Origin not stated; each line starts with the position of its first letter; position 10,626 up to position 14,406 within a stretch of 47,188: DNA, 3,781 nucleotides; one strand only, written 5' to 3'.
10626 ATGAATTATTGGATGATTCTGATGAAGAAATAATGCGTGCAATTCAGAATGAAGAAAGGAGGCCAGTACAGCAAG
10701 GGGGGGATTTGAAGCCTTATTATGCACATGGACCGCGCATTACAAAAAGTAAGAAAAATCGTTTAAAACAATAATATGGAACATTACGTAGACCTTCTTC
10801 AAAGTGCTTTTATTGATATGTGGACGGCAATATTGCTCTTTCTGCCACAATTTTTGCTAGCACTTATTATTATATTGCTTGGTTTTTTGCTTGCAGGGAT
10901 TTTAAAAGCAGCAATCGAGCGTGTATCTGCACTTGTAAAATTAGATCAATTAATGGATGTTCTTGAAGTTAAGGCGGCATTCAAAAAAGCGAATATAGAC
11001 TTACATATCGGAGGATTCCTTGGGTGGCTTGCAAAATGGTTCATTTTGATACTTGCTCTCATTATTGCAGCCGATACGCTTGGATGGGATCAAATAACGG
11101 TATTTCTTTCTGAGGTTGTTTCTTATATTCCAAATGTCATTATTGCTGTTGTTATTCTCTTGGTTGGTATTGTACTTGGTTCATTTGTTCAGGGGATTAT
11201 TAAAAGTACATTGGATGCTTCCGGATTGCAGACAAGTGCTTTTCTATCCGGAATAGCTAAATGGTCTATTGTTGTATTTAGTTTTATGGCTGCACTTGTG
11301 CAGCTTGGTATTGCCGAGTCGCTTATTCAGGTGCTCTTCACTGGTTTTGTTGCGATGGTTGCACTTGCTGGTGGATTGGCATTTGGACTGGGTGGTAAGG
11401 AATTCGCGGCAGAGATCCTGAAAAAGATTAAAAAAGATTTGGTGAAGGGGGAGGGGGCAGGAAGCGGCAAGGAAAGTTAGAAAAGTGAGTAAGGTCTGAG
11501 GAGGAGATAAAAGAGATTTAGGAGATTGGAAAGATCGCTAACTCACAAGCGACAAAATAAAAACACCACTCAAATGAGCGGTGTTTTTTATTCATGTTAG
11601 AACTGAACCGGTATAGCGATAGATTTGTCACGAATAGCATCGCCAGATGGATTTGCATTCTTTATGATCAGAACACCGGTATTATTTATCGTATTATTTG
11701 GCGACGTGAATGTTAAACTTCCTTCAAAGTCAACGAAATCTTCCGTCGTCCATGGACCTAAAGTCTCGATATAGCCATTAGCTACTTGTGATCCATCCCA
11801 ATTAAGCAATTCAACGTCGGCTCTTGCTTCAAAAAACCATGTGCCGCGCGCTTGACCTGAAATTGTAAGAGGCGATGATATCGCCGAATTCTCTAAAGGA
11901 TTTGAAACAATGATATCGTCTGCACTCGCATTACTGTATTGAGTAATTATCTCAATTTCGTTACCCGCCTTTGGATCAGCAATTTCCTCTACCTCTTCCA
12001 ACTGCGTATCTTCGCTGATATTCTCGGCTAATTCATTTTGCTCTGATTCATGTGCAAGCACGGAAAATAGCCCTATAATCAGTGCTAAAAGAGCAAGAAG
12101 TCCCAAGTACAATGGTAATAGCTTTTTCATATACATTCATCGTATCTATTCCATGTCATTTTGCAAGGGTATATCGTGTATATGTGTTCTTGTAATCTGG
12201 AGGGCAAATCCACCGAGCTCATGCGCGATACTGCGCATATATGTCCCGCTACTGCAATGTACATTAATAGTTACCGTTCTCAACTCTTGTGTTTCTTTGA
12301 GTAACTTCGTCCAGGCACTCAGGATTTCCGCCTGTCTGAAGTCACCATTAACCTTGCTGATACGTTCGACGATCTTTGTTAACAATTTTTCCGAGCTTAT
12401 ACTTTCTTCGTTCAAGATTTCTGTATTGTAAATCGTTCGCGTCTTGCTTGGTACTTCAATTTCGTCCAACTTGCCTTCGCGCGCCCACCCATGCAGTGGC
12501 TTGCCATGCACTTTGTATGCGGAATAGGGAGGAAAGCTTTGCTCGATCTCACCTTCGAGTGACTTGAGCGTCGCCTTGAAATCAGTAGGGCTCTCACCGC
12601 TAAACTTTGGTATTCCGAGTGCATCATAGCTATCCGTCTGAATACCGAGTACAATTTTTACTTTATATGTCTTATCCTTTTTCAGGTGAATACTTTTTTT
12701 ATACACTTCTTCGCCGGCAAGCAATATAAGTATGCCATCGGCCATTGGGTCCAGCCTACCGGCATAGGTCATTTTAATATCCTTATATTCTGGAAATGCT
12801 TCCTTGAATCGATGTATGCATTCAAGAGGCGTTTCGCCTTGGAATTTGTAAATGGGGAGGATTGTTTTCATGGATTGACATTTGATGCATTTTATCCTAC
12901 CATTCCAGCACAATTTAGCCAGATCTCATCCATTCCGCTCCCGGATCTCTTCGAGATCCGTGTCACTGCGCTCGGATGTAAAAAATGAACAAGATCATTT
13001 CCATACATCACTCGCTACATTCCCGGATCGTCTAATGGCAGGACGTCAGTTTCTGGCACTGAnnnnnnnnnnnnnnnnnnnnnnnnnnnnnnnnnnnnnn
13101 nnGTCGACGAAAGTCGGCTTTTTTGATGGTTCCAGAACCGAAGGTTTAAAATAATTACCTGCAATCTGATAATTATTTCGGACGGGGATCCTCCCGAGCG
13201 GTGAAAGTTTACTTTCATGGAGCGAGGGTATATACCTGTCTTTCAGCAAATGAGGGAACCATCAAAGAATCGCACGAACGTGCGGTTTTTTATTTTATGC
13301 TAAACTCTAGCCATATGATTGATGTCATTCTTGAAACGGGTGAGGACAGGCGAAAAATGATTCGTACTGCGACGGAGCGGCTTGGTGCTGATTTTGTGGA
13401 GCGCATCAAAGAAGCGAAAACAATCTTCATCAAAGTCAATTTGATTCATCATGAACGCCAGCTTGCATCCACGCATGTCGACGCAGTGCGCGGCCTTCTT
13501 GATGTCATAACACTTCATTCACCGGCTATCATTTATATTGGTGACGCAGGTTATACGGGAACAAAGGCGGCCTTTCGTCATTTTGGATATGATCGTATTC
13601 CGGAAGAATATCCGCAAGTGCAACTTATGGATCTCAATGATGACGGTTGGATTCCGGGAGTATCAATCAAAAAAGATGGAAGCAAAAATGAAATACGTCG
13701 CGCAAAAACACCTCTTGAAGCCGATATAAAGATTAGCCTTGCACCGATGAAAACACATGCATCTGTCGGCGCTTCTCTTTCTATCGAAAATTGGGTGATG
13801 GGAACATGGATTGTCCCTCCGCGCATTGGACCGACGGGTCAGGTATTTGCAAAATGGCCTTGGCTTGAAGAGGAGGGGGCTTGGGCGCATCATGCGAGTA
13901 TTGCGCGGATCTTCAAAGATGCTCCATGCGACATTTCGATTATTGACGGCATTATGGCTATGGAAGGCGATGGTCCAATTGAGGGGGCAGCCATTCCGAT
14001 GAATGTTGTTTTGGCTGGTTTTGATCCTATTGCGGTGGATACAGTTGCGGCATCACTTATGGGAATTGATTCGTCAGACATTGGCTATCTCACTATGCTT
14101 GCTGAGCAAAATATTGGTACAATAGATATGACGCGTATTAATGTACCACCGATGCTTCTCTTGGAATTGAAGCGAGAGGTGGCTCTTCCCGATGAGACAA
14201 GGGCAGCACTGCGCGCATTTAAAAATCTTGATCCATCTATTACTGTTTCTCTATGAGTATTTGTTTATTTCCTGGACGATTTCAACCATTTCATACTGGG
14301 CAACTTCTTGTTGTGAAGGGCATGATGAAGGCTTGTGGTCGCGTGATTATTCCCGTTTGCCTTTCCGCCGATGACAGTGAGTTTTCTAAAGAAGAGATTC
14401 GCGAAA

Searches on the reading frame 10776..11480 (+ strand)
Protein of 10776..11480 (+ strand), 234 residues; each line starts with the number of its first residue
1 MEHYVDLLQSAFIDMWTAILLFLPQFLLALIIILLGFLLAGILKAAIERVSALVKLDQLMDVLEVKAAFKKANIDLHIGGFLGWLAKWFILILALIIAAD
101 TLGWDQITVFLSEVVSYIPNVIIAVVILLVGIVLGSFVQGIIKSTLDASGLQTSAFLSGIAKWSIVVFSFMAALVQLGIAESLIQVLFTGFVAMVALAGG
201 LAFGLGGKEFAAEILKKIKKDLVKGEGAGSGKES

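Call 30: search_protein_families(library=pfam, proteins=[window:10776-11480:+], max_evalue=0.00001)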
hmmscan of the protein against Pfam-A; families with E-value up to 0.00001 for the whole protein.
window:10776-11480:+ (234 aa): 1 family
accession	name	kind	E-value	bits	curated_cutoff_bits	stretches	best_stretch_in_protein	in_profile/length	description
PF05552.17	MS_channel_1st_1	-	3.1e-16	59.4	22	2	110-151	6-47/50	Mechanosensitive ion channel, conserved TM helix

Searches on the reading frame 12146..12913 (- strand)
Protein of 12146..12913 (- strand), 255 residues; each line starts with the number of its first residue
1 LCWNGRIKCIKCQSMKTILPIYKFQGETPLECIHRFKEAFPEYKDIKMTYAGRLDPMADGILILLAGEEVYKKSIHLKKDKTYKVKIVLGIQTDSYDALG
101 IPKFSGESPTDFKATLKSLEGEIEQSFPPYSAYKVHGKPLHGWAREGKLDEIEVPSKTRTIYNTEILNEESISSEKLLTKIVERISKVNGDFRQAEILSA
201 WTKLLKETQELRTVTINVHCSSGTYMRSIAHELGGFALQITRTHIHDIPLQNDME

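Call 30: search_protein_families(library=pfam, proteins=[window:12146-12913:-], max_evalue=0.00001)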
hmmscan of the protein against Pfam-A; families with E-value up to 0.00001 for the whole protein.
window:12146-12913:- (255 aa): 1 family
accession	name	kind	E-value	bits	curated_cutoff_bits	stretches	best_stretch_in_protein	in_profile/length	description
PF01509.24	TruB_N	-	1.4e-28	100.6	27.3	1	46-169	7-132/149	TruB family pseudouridylate synthase (N terminal domain)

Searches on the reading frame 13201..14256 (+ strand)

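Call 30: search_protein_families(library=pfam, proteins=[window:13201-14256:+], max_evalue=0.00001)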
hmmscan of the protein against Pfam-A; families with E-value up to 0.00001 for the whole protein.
window:13201-14256:+ (351 aa): 1 family
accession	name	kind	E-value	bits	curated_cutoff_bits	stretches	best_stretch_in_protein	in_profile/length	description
PF04015.17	DUF362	-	9.1e-30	104.6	24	1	75-284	1-199/200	Domain of unknown function (DUF362)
